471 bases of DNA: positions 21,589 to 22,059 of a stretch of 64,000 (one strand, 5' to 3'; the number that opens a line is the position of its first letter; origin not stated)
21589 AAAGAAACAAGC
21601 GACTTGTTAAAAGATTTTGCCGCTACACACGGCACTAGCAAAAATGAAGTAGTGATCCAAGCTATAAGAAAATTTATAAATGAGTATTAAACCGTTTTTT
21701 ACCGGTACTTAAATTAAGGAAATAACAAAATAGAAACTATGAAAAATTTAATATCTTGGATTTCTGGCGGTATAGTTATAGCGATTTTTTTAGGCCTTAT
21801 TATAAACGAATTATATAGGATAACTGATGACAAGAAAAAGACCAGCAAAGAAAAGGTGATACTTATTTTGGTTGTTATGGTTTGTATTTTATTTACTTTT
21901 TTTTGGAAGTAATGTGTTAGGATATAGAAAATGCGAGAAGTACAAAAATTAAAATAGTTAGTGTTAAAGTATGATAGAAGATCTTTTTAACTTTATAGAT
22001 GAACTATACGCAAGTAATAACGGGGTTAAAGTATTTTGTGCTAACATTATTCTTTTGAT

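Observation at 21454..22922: The dnaJ 3' end is duplicated (protein-identical, synonymously diverged) around a 1.3-kb A+T-rich insert: an att-like scar with no recombinase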

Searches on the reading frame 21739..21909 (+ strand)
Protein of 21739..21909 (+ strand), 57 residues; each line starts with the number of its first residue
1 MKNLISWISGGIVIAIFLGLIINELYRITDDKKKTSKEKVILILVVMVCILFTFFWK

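Call 17: find_encoding_contigs(protein=window:21739-21909:+, flank=8000, max_places=10)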
Protein window:21739-21909:+ (57 aa): 11 contigs read that carry it; 7 places shown.
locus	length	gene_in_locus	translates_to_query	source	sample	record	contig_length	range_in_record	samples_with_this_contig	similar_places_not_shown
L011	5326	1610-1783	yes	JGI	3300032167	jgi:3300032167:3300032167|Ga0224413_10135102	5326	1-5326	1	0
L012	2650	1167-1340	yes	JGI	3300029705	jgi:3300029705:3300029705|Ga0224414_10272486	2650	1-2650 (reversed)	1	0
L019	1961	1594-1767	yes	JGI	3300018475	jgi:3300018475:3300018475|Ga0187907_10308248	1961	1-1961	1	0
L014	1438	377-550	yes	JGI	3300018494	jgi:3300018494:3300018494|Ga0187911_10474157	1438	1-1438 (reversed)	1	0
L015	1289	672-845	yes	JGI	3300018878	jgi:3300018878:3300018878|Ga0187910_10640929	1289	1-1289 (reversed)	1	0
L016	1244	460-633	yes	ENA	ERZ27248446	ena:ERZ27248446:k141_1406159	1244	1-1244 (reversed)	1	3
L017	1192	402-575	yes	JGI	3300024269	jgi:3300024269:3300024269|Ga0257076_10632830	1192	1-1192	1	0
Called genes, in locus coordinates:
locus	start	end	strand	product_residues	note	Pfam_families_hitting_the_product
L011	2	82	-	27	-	?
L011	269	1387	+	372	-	PF00226:DnaJ, PF01556:DnaJ_C, PF00684:DnaJ_CXXCXGXG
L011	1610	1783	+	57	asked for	-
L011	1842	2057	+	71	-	-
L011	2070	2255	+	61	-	-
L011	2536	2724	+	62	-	-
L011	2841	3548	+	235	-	-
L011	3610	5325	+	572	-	?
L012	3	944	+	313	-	?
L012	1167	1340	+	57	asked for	-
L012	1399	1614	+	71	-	-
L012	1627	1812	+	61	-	-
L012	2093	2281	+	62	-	-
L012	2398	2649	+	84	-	?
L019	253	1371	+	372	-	PF00226:DnaJ, PF01556:DnaJ_C, PF00684:DnaJ_CXXCXGXG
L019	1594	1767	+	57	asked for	-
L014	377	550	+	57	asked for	-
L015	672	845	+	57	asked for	-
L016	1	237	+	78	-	?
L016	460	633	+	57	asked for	-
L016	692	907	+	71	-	-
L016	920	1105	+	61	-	-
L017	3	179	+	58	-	?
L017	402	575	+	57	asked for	-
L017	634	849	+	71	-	-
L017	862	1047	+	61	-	-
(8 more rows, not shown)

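Call 26: search_protein_families(library=phrogs, proteins=[window:21739-21909:+], max_evalue=1)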
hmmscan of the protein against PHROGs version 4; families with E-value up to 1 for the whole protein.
seq(57 aa): 5 families
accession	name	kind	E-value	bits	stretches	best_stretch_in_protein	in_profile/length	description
phrog_3333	-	other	0.013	15.4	1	6-56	202-251/372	O-acetyltransferase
phrog_4237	-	lysis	0.051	14.4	1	5-39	40-71/93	holin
phrog_7717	-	unknown function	0.13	13.5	1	27-46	4-23/61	-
phrog_7714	-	unknown function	0.15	13.1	1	4-56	7-58/69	-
phrog_1486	-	moron, auxiliary metabolic gene and host takeover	0.23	12.7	1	4-54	38-98/130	membrane protein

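Call 35: search_protein_families(library=pfam, proteins=[window:21739-21909:+], max_evalue=0.5)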
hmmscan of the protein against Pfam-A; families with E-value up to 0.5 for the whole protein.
seq(57 aa): 9 families
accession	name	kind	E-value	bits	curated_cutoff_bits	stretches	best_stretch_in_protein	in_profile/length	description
PF20563.3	DUF6773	-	0.0017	18.6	27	1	2-56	86-138/163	Family of unknown function (DUF6773)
PF14037.11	YoqO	-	0.0042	18.1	27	1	5-54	24-70/116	YoqO-like protein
PF00001.26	7tm_1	-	0.023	14.6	30.5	1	5-56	160-216/260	7 transmembrane receptor (rhodopsin family)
PF07698.17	7TM-7TMR_HD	-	0.029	14.8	29.4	1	6-53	3-49/190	7TM receptor with intracellular HD hydrolase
PF06570.16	DUF1129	-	0.041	13.9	29.1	1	12-55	118-162/207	Protein of unknown function (DUF1129)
PF16192.10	PMT_4TMC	-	0.11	12.3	32.4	1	2-51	55-105/202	C-terminal four TMM region of protein-O-mannosyltransferase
PF13567.11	DUF4131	-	0.13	12.4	31.6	1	5-56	6-48/165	Domain of unknown function (DUF4131)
PF24196.1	DUF7421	-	0.16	12.5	27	1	27-46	4-23/61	Family of unknown function (DUF7421)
PF12669.12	FeoB_associated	-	0.2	12.4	27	0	12-35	4-27/44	FeoB-associated Cys-rich membrane protein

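Call 68: search_protein_families(library=padloc, proteins=[window:21739-21909:+], max_evalue=0.1)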
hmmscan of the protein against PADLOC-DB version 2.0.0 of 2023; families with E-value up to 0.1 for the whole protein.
seq(57 aa): 1 family
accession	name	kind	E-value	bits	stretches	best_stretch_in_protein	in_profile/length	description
PDLC04670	PDC-M48A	-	0.003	15.8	1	13-56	103-146/164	-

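Call 69: search_protein_families(library=ncbifam, proteins=[window:21739-21909:+], max_evalue=0.1)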
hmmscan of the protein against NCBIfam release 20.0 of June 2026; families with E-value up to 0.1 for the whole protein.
seq(57 aa): 2 families
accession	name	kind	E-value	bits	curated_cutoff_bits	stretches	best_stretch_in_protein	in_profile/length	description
TIGR04370.1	glyco_rpt_poly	subfamily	7.3e-06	25.2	40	1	8-55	332-376/396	oligosaccharide repeat unit polymerase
NF045849.1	ICE_MMCAP2_0565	equivalog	0.01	15.5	40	1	4-52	16-68/80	Mbov_0395 family pilin-like conjugal transfer protein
